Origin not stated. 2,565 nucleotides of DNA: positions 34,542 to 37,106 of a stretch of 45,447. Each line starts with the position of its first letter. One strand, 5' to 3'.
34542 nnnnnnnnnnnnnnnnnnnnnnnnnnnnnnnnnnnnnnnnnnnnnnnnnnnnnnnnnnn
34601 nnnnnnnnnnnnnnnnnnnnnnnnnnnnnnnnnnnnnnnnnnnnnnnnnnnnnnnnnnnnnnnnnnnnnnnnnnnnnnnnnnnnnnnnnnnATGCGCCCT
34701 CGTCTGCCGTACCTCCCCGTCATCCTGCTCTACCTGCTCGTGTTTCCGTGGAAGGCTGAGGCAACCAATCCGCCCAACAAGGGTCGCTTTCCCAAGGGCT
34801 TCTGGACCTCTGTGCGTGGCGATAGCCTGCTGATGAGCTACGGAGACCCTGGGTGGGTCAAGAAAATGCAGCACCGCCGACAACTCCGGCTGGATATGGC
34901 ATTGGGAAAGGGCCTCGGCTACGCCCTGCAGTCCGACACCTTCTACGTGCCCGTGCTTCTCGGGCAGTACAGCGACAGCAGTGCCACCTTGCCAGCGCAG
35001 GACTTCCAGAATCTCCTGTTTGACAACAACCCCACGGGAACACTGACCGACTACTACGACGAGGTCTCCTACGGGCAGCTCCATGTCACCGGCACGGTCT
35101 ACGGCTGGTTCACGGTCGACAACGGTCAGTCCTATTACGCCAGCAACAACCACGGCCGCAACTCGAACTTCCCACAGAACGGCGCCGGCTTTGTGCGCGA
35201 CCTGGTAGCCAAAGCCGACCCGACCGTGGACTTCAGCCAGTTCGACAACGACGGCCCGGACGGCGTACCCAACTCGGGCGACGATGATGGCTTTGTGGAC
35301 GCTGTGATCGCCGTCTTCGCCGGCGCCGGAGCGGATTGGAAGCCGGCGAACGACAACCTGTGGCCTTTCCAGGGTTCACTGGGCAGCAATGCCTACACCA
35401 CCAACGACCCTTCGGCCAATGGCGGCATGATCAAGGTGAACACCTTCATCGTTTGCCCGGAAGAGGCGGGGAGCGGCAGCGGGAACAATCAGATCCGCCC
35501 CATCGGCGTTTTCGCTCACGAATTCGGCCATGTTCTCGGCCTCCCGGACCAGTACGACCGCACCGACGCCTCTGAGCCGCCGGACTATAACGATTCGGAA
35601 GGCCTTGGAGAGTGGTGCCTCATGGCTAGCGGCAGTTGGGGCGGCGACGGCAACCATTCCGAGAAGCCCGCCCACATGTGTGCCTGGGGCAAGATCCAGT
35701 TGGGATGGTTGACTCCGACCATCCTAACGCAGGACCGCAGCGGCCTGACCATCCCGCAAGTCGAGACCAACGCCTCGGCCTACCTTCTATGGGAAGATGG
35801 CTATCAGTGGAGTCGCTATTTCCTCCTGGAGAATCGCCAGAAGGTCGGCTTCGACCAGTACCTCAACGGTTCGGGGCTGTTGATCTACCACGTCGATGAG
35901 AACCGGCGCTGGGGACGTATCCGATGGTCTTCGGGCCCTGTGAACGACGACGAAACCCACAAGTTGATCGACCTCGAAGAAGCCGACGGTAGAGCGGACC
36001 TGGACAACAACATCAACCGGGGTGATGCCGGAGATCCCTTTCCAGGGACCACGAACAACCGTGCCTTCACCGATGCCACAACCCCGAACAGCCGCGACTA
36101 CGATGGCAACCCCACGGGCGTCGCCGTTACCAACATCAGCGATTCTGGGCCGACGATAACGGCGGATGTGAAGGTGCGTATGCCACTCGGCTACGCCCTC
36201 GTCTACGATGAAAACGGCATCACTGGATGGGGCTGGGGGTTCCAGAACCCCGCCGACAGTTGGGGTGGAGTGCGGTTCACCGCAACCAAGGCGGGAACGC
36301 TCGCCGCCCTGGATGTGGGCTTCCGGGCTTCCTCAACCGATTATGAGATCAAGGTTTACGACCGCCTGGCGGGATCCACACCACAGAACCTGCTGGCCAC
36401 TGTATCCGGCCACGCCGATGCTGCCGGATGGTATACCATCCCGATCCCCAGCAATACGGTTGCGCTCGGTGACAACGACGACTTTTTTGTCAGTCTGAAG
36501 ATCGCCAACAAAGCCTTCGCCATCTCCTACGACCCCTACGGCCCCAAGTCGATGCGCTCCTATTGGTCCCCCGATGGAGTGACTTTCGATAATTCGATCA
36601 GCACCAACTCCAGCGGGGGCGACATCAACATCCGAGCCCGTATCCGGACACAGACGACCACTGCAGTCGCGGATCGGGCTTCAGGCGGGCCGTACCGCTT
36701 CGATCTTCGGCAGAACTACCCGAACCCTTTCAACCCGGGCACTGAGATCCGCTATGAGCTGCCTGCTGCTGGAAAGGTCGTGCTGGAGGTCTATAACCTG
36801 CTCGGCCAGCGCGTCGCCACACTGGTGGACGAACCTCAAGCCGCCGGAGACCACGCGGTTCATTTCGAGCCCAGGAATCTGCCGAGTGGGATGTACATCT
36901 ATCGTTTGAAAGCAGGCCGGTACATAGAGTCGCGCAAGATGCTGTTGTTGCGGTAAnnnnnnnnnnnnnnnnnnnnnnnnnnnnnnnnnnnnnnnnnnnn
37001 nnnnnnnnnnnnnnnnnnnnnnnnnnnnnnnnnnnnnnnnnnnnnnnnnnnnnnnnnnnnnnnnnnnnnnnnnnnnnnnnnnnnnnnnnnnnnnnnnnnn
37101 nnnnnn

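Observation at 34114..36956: Small orphan lipoprotein paired with a T9SS-secreted M6 (InhA-like) metalloprotease: candidate cognate inhibitor or escort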

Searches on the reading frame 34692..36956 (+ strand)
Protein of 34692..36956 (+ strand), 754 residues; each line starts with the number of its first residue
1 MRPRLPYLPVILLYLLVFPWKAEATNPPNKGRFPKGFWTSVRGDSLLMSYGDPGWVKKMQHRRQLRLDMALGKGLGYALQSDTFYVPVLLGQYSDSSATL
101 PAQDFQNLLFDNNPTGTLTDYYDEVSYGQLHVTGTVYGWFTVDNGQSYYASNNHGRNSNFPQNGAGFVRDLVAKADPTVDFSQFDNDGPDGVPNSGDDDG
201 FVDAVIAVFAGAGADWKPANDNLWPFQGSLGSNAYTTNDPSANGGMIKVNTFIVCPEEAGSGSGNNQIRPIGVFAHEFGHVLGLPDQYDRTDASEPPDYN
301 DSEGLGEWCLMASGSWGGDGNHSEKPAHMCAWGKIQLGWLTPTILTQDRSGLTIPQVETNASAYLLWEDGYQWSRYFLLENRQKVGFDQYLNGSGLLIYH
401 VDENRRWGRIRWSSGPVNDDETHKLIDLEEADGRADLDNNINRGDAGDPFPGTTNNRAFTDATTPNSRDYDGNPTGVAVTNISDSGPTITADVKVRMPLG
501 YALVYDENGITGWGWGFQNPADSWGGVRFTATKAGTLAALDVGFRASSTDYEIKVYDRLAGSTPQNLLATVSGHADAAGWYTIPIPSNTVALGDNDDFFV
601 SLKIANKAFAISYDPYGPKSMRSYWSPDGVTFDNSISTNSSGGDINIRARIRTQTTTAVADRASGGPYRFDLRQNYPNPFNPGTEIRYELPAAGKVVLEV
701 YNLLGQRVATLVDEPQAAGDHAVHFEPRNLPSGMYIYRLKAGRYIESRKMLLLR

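Call 3: search_protein_families(library=pfam, proteins=[window:34692-36956:+], max_evalue=0.01)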
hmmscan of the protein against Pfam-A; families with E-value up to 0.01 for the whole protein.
window:34692-36956:+ (754 aa): 3 families
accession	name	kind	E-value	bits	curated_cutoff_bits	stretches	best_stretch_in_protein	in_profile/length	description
PF05547.17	Peptidase_M6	-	7.1e-27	94.9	22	1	107-339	51-293/294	Immune inhibitor A peptidase M6, catalytic domain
PF18560.7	Lectin_like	-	3e-08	34.5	27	1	520-607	17-104/156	Lectin like domain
PF18962.6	Por_Secre_tail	-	3e-06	27.9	27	1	676-749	2-72/75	Secretion system C-terminal sorting domain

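Call 4: search_protein_families(library=ncbifam, proteins=[window:34692-36956:+], max_evalue=0.01)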
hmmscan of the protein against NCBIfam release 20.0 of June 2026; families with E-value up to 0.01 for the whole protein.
window:34692-36956:+ (754 aa): 6 families
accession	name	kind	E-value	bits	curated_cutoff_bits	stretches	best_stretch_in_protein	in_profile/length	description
TIGR03296.1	M6dom_TIGR03296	domain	2.5e-57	195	110.8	1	90-400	3-286/286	M6 family metalloprotease domain-containing protein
NF052323.1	T9SSA_dep_M6i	equivalog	7.6e-20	70.5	600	3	675-742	960-1027/1043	T9SS-dependent M6-like inactivated metalloprotease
TIGR04183.1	Por_Secre_tail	domain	5.9e-10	39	23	1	676-750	2-69/72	T9SS type A sorting domain-containing protein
NF038113.1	T9SSA_dep_M36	equivalog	0.00014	20.1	885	1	674-751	794-867/869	T9SS-dependent M36 family metallopeptidase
NF038122.1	metallo_LGF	subfamily_domain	0.00086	19.4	80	1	239-299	113-172/274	NF038122 family metalloprotease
NF033628.1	snapalysin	exception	0.0012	18.7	300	1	265-289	143-167/207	snapalysin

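Call 56: find_related_loci(query=A4, collection=metagenome_contigs, flank=4000)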
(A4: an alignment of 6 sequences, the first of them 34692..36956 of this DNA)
Query A4 (754 aa) in metagenome_contigs; peptide patterns used: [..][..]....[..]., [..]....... (x = any residue, [..] = any of these).
600 stretches matched a pattern (row limit reached: there are more); 497 encode a relative of the query (tblastn E <= 1e-3); the best 80 are kept; 80 distinct loci.
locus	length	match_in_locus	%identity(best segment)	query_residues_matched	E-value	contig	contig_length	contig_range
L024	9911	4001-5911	53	10-657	0e+0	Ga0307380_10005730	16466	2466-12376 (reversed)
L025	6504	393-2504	48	24-754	0e+0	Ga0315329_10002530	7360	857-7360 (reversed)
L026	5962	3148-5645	46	24-754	0e+0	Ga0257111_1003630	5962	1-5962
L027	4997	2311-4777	44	8-754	0e+0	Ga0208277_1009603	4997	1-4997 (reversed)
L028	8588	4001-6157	44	4-754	0e+0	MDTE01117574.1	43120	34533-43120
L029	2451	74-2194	46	7-744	0e+0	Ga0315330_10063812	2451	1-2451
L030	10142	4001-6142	44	2-754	0e+0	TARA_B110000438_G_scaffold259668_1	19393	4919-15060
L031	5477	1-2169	44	1-754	0e+0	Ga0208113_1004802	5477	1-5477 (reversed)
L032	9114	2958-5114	44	4-754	0e+0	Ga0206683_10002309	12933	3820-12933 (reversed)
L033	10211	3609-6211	47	15-754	0e+0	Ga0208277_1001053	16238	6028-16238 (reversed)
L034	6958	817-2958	44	8-754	0e+0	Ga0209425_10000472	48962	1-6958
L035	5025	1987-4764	50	23-754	0e+0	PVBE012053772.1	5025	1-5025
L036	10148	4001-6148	44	5-751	0e+0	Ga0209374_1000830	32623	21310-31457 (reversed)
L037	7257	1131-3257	47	10-750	0e+0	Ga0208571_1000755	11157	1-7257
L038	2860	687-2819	44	10-754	0e+0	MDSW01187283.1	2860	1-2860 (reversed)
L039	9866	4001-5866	48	4-657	0e+0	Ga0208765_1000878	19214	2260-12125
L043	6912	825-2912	41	24-754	5e-178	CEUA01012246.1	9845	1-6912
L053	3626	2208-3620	50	1-500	3e-161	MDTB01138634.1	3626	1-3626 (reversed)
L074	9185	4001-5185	40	88-495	2e-83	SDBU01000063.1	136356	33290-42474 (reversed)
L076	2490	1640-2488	48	10-305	4e-85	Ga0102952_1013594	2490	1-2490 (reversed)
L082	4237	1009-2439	38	10-495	2e-80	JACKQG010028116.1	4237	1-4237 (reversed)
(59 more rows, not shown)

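Call 59: search_protein_families(library=pfam, proteins=[L028:3051-3881:+, L030:3062-3898:+, L037:277-978:+, L043:25-678:+, L082:200-868:+, L074:2992-3678:+, L035:1094-1840:+, L039:2879-3832:+, L053:1149-2096:+, L076:1157-1561:+], max_evalue=0.01)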
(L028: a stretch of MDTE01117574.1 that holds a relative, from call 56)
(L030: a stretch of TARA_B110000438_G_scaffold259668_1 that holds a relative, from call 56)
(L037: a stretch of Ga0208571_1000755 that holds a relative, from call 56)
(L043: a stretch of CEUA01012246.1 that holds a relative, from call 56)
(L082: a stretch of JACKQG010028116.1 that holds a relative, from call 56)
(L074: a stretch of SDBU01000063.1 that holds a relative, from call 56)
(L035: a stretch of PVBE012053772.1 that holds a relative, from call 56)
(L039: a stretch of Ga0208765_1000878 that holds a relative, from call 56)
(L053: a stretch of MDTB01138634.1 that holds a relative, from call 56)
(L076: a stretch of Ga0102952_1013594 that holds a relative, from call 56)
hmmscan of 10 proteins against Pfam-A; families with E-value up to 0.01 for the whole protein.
L028:3051-3881:+ (276 aa): 0 families

L030:3062-3898:+ (278 aa): 0 families

L037:277-978:+ (233 aa): 0 families

L043:25-678:+ (217 aa): 0 families

L082:200-868:+ (222 aa): 4 families
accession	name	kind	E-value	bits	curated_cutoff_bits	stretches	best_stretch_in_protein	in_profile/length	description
PF13419.12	HAD_2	-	4.1e-32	112.2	23.8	1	7-189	1-177/178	Haloacid dehalogenase-like hydrolase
PF00702.32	Hydrolase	-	4.2e-28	99.5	26.4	1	5-184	2-191/191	haloacid dehalogenase-like hydrolase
PF13242.12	Hydrolase_like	-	8.7e-10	38.8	22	1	145-214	3-74/75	HAD-hyrolase-like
PF12710.13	HAD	-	3e-09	38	27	1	7-177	1-185/189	haloacid dehalogenase-like hydrolase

L074:2992-3678:+ (228 aa): 2 families
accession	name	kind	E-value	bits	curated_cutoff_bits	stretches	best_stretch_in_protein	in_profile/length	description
PF13505.12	OMP_b-brl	-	1.3e-07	32.4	28.7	1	53-227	42-174/175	Outer membrane protein beta-barrel domain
PF03922.20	OmpW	-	0.00034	21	24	1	110-228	83-195/195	OmpW family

L035:1094-1840:+ (248 aa): 48 families (the best 25 are shown)
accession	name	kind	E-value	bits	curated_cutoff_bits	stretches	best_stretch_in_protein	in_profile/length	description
PF16326.10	ABC_tran_CTD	-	2.2e-06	28.2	32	1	53-118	3-69/69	ABC transporter C-terminal domain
PF07926.17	TPR_MLP1_2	-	8.7e-06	26.2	36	1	24-79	62-117/129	TPR/MLP1/MLP2-like protein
PF16888.10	YwqH-like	-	1.4e-05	25.8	33.7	0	66-115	71-120/123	YwqH-like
PF00038.26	Filament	-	3.7e-05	23.9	40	1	79-139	206-266/313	Intermediate filament protein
PF04977.20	DivIC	-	6.2e-05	23.2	28.9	0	21-56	19-54/80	Septum formation initiator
PF09787.14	Golgin_A5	-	0.00017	21.7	31.7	1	22-140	50-154/305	Golgin subfamily A member 5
PF06818.20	Fez1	-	0.00021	22.3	34.4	1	22-149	20-146/199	Fez1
PF06785.16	UPF0242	-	0.00026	21.5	33.5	1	25-128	89-181/194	Uncharacterised protein family (UPF0242) N-terminus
PF23991.1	DUF7310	-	0.00027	21.8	40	0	91-129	18-55/83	Coiled-coil region of unknown function (DUF7310)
PF04012.17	PspA_IM30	-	0.00031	20.9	33.9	1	72-137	73-138/220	PspA/IM30 family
PF12795.12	MscS_porin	-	0.00038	20.6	34.4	1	27-143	79-195/238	Mechanosensitive ion channel porin domain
PF08581.15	Tup_N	-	0.00039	21.1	28.7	0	24-75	23-74/77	Tup N-terminal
PF08614.16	ATG16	-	0.00041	21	33.7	1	34-125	89-179/200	Autophagy protein 16 (ATG16)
PF01166.23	TSC22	-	0.00044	20.8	30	1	24-59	12-47/57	TSC-22/dip/bun family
PF04102.17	SlyX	-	0.00049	21.1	30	0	64-122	2-56/67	SlyX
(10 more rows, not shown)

L039:2879-3832:+ (317 aa): 1 family
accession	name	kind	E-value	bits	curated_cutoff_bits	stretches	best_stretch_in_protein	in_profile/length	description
PF00480.26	ROK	-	1.5e-65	222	22.9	1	7-312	2-291/294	ROK family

L053:1149-2096:+ (315 aa): 1 family
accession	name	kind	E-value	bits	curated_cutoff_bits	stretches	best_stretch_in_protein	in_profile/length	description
PF00480.26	ROK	-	1.2e-60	205.9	22.9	1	7-312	2-291/294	ROK family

L076:1157-1561:+ (134 aa): 0 families
